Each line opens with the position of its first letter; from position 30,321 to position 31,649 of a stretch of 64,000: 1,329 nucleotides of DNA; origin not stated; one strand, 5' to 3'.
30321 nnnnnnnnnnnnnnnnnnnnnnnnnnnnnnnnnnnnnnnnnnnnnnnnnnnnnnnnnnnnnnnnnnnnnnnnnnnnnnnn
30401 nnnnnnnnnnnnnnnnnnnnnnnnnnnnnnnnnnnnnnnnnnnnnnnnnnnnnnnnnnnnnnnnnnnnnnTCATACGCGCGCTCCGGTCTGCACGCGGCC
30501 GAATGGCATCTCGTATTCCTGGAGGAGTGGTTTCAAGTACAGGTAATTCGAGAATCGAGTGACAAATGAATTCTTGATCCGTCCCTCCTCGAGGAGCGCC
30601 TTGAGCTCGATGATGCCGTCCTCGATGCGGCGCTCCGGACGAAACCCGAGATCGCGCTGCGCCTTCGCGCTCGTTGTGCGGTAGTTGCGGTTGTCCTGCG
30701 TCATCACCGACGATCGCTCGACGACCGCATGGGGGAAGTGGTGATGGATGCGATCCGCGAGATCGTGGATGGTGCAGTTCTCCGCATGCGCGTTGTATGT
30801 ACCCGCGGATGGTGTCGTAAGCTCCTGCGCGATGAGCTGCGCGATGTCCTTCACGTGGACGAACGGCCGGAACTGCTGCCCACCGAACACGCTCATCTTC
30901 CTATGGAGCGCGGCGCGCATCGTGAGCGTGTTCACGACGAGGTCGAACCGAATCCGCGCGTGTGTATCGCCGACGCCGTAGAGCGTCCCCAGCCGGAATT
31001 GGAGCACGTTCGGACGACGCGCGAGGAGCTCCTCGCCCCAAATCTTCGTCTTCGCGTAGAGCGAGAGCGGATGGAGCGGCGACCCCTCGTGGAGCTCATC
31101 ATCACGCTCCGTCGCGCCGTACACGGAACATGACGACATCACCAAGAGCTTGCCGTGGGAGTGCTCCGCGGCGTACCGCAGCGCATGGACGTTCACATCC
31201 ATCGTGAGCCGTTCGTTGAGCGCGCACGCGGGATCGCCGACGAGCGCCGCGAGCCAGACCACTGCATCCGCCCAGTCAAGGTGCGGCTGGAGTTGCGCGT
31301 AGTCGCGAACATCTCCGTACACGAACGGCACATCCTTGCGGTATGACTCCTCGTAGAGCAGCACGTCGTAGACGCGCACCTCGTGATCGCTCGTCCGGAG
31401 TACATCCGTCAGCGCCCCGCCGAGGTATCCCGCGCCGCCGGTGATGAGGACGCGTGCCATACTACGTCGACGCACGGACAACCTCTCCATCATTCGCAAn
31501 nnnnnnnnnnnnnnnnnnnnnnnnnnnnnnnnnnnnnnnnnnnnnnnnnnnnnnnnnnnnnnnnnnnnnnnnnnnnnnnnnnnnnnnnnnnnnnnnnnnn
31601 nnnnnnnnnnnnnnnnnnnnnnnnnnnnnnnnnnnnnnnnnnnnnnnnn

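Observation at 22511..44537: Two paralogous GT2(DPM1-like) + GT-C(ArnT-like) modules in one locus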

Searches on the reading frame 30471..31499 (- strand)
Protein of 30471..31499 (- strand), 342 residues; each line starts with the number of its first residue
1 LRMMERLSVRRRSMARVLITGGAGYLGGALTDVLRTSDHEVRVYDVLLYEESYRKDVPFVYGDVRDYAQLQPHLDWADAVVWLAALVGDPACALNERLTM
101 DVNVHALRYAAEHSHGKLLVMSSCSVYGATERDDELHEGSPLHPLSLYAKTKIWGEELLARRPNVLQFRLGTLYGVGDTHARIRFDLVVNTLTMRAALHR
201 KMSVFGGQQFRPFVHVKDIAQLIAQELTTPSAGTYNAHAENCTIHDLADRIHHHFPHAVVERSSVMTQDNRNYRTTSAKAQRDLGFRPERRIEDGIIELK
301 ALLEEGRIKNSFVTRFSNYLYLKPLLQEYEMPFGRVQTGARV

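Call 6: search_protein_families(library=pfam, proteins=[window:30471-31499:-], max_evalue=0.001)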
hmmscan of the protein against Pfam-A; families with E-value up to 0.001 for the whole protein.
window:30471-31499:- (342 aa): 5 families
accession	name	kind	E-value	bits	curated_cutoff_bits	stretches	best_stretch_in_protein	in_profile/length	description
PF01370.27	Epimerase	-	1.7e-30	106.7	20.9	1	17-235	1-237/240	NAD dependent epimerase/dehydratase family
PF04321.23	RmlD_sub_bind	-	2.7e-16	59.9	27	1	16-261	2-237/287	RmlD substrate binding domain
PF16363.11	GDP_Man_Dehyd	-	2.8e-16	60.3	27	1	18-296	1-329/332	GDP-mannose 4,6 dehydratase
PF01073.25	3Beta_HSD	-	1.1e-09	38.2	22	1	18-160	1-158/280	3-beta hydroxysteroid dehydrogenase/isomerase family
PF13460.12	NAD_binding_10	-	0.00024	21.5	27.2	1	21-139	1-112/184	NAD(P)H-binding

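Call 59: search_protein_families(library=ncbifam, proteins=[window:30471-31499:-], max_evalue=0.00001)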
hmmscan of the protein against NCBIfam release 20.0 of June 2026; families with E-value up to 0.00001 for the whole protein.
window:30471-31499:- (342 aa): 12 families
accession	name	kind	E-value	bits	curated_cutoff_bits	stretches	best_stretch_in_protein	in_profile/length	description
TIGR01181.1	dTDP_gluc_dehyt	equivalog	1.7e-15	56.9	365.1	1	16-297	1-305/321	dTDP-glucose 4,6-dehydratase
TIGR01179.1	galE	equivalog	6.8e-15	54.7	262.3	1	16-291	1-312/332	UDP-glucose 4-epimerase GalE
TIGR01214.1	rmlD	equivalog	1.6e-14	53.7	224.05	1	16-261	1-232/285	dTDP-4-dehydrorhamnose reductase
TIGR02197.1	heptose_epim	equivalog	4.3e-12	45.8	274.6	1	17-250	1-255/316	ADP-glyceromanno-heptose 6-epimerase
NF043036.1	ErythonDh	equivalog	5.2e-10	39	325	1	16-160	2-161/321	D-erythronate dehydrogenase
TIGR04180.1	EDH_00030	hypoth_equivalog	6.7e-10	38.5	475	1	17-161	1-158/297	NAD-dependent 4,6-dehydratase LegB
NF042422.1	oxyalk_red_OleD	equivalog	7.5e-09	35.4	580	1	16-132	2-119/329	2-alkyl-3-oxoalkanoate reductase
TIGR03466.1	HpnA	hypoth_equivalog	2.2e-08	33.4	367.65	1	16-160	2-153/327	hopanoid-associated sugar epimerase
NF041015.1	UDPsulfquin_syn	equivalog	4.9e-08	32.3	575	0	185-298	235-358/384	UDP-sulfoquinovose synthase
NF007582.0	PRK10217.1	equivalog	1.8e-07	30.6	698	0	119-296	130-324/355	dTDP-glucose 4,6-dehydratase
TIGR01777.1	yfcH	hypoth_equivalog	9.5e-07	28.7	207.35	0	17-84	1-65/292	TIGR01777 family oxidoreductase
NF042423.1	oxyalk_red_Shew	equivalog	3.8e-06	26.2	580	1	13-160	7-157/331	2-alkyl-3-oxoalkanoate reductase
